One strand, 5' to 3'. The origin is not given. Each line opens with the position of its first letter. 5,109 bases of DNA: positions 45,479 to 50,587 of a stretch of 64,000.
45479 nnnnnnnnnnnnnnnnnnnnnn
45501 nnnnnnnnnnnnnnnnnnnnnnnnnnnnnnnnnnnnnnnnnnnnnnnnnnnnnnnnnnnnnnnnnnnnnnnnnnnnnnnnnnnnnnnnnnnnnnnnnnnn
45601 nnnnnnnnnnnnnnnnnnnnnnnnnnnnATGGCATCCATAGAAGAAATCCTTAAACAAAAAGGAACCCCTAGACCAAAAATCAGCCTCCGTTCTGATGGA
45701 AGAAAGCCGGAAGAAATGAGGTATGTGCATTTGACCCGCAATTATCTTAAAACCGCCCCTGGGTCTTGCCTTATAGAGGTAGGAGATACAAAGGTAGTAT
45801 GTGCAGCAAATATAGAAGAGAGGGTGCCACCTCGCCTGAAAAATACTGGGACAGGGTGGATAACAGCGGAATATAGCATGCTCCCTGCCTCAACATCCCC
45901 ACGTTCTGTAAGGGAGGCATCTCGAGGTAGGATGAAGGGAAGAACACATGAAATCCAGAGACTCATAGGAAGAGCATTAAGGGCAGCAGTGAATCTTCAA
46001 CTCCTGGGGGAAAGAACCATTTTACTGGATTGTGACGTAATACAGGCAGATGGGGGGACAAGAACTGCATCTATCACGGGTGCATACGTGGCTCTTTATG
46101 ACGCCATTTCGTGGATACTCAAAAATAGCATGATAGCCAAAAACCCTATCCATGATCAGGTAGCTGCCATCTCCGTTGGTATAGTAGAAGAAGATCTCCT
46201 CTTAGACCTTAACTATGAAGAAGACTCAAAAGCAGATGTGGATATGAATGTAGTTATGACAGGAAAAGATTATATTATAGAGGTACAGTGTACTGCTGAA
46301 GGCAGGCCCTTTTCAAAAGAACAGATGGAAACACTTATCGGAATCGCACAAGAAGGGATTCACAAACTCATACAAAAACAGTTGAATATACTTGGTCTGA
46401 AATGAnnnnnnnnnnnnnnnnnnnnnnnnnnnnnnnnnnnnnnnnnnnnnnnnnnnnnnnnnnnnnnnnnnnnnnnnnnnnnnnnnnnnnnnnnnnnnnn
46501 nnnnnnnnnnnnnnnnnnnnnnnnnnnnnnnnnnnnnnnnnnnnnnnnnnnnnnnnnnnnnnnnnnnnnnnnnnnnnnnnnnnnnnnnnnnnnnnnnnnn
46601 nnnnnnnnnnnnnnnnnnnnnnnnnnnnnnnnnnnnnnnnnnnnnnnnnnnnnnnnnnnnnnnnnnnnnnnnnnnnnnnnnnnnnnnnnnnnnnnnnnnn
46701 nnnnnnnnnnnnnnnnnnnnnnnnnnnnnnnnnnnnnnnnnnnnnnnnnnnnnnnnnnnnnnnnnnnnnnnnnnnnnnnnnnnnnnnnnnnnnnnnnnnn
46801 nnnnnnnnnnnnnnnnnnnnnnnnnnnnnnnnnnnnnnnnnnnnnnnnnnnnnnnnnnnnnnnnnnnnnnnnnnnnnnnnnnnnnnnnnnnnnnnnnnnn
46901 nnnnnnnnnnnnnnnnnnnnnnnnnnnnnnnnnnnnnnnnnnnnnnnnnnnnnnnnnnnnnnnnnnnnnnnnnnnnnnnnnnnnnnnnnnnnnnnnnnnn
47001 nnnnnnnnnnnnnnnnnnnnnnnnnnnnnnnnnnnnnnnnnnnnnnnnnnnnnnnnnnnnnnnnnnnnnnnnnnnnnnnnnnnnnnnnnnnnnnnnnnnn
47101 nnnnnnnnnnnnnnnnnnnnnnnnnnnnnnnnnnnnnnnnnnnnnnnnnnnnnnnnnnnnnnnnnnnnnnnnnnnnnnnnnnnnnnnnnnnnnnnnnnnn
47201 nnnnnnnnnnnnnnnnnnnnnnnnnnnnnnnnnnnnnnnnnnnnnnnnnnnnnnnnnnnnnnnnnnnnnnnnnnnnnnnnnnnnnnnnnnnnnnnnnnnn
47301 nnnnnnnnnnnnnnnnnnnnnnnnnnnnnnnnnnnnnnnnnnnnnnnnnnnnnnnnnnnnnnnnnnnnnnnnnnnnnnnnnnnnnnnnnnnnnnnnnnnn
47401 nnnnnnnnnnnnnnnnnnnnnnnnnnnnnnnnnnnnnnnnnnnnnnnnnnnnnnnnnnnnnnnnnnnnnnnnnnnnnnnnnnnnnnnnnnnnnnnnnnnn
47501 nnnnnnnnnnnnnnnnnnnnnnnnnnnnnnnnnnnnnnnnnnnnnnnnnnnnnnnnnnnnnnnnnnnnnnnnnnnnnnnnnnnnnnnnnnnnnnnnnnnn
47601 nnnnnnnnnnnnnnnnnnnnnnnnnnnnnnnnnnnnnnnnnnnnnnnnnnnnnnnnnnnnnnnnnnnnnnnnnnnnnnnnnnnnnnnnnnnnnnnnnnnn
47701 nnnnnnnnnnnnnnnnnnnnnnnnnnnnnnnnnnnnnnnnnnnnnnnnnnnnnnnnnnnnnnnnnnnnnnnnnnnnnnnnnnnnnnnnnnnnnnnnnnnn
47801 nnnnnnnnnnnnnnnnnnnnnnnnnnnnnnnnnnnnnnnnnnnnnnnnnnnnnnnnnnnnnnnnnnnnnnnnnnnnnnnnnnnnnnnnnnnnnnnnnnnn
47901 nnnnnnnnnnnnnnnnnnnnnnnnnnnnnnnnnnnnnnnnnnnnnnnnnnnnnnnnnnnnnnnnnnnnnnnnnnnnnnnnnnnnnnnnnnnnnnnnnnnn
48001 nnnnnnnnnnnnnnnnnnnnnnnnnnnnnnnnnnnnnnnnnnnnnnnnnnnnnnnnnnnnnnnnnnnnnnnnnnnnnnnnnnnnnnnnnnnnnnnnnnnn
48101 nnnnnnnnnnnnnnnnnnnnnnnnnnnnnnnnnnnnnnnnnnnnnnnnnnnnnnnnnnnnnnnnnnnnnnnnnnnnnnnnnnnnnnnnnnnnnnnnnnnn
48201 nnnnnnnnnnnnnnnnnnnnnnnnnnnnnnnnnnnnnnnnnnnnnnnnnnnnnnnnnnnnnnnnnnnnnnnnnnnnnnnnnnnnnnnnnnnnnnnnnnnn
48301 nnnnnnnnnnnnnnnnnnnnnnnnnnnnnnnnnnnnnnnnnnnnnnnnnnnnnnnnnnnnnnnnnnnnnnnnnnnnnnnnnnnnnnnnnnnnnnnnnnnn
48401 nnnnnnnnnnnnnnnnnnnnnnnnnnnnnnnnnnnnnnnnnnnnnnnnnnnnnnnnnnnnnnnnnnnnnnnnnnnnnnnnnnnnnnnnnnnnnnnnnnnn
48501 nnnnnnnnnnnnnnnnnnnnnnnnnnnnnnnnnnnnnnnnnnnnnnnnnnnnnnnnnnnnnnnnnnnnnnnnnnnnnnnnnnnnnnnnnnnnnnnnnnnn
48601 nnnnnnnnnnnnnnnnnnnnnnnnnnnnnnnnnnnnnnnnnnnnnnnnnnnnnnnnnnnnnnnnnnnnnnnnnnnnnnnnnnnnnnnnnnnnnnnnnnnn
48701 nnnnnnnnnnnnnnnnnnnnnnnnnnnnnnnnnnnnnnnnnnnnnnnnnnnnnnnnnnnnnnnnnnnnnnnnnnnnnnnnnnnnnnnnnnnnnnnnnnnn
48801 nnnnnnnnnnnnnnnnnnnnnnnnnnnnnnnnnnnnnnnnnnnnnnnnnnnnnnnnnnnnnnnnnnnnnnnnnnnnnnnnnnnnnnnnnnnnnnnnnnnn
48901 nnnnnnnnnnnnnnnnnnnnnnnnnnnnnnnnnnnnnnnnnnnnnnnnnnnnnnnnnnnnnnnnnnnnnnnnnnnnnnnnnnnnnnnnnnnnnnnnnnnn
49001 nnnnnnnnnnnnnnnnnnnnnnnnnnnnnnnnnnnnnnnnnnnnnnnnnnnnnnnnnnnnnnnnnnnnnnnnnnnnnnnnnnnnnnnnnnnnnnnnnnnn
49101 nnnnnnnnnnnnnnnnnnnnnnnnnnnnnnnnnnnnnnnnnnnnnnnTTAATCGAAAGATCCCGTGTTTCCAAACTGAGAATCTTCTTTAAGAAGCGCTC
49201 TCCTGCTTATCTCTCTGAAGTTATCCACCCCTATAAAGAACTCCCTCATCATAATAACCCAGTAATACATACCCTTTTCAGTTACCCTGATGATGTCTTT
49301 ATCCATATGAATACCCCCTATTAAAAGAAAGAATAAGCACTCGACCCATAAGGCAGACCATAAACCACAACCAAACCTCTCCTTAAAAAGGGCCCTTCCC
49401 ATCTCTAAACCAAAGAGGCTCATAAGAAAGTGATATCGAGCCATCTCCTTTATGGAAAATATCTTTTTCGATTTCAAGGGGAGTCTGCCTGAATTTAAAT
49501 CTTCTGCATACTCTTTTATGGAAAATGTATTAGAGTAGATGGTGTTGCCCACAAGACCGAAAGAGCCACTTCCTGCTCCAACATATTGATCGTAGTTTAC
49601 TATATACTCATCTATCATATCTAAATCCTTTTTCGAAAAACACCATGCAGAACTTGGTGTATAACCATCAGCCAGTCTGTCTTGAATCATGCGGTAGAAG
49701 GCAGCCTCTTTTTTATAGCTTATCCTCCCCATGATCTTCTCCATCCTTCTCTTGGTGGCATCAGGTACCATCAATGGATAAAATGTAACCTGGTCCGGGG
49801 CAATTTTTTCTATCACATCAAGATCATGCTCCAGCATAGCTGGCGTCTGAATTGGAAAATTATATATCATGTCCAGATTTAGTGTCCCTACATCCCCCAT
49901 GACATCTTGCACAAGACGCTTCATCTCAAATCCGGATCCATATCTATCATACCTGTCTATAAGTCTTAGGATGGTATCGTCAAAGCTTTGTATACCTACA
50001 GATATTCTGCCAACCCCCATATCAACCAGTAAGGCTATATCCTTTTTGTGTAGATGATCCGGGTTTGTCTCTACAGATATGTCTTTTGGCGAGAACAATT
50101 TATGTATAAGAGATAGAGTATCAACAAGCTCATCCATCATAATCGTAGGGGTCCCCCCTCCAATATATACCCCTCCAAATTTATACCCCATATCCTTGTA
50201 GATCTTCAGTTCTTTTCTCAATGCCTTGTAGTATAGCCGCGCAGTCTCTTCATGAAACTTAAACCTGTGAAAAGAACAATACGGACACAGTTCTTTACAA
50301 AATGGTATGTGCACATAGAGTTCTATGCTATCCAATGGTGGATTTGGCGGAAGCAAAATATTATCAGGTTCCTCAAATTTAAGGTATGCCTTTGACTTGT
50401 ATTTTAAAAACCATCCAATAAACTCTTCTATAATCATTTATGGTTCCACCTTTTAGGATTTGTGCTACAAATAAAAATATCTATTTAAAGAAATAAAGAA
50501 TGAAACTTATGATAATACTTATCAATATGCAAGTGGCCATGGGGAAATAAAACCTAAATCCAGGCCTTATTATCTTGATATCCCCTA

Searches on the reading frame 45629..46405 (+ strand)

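Call 4: search_protein_families(library=pfam, proteins=[window:45629-46405:+])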
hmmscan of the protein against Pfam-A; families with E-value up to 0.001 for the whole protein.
window:45629-46405:+ (258 aa): 2 families
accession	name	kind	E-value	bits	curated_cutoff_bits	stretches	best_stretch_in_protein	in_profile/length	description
PF01138.27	RNase_PH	-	1.9e-27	96.7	25.5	1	29-159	1-127/130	3' exoribonuclease family, domain 1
PF03725.20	RNase_PH_C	-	1.2e-15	57.6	20.8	1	176-243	1-67/67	3' exoribonuclease family, domain 2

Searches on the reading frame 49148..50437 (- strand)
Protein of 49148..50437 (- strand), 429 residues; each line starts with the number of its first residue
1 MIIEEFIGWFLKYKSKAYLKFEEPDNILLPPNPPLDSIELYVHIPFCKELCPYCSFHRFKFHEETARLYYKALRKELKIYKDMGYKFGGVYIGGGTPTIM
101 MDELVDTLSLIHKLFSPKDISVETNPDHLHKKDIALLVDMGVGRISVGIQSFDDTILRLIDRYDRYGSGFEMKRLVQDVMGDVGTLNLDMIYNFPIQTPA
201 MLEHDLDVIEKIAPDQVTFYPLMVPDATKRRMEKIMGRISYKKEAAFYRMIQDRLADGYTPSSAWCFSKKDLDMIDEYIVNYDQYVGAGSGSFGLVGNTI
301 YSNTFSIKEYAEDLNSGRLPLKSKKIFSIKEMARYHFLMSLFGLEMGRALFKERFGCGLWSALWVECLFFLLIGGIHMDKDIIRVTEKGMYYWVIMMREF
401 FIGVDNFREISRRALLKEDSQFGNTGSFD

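Call 4: search_protein_families(library=pfam, proteins=[window:49148-50437:-])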
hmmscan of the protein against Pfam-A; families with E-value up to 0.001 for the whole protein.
window:49148-50437:- (429 aa): 1 family
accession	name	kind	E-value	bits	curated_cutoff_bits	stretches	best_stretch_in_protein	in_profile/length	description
PF04055.27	Radical_SAM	-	3.1e-19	70.2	29.5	1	41-204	1-161/166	Radical SAM superfamily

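Call 40: search_protein_families(library=ncbifam, proteins=[window:49148-50437:-], max_evalue=0.00001)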
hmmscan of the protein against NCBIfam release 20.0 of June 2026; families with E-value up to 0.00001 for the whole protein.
window:49148-50437:- (429 aa): 19 families
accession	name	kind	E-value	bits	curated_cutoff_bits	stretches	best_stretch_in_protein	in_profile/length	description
NF006385.0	PRK08629.1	equivalog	1.7e-138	462.1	355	1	36-420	51-433/439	coproporphyrinogen III oxidase family protein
NF006067.1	PRK08208.1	equivalog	1.8e-46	158.9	380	1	31-393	29-407/427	STM4012 family radical SAM protein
TIGR04107.1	rSAM_HutW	equivalog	1e-39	136.6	400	1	40-348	42-360/419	heme anaerobic degradation radical SAM methyltransferase ChuW/HutW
TIGR00539.1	hemN_rel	equivalog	1.6e-39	136.1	205.4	1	40-339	3-306/361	radical SAM family heme chaperone HemW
NF004567.0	PRK05904.1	equivalog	2.6e-31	109.1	355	1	39-311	8-282/353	coproporphyrinogen III oxidase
TIGR03994.1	rSAM_HemZ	equivalog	9.7e-31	107.3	321.4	1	32-243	79-298/401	coproporphyrinogen dehydrogenase HemZ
TIGR00538.1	hemN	equivalog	9.9e-31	107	324.95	1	38-234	50-252/454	oxygen-independent coproporphyrinogen III oxidase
NF006064.0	PRK08207.2-2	equivalog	4.5e-24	85.3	504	1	37-253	144-368/465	coproporphyrinogen III oxidase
NF005133.0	PRK06582.1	equivalog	4.8e-20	71.9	597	1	36-294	10-276/390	coproporphyrinogen III oxidase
NF006061.0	PRK08207.1-4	equivalog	2.2e-19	69.6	702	1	37-230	173-376/501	coproporphyrinogen III oxidase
NF006060.0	PRK08207.1-3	equivalog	3.9e-19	68.8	653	1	2-235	114-356/477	coproporphyrinogen III oxidase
NF006063.0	PRK08207.2-1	equivalog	1.4e-16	60.2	1074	1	37-231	192-395/518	coproporphyrinogen III oxidase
NF006059.0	PRK08207.1-1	equivalog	3.4e-16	59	1012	1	37-234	171-378/496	coproporphyrinogen III oxidase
NF006066.0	PRK08207.2-5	equivalog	5e-14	51.8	1117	1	38-229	191-391/518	coproporphyrinogen III oxidase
NF006062.0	PRK08207.1-5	equivalog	3.3e-11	42.7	1007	1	36-226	147-347/476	coproporphyrinogen III oxidase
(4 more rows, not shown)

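Call 56: find_encoding_contigs(protein=window:49148-50437:-, flank=1000, max_places=4)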
Protein window:49148-50437:- (429 aa): 1 contig read that carries it; 1 place shown.
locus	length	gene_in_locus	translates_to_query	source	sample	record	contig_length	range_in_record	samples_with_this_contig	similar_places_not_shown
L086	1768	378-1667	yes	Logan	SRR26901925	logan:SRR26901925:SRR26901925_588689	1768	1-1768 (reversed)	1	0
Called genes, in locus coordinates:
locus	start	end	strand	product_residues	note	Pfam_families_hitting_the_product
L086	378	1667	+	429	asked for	PF04055:Radical_SAM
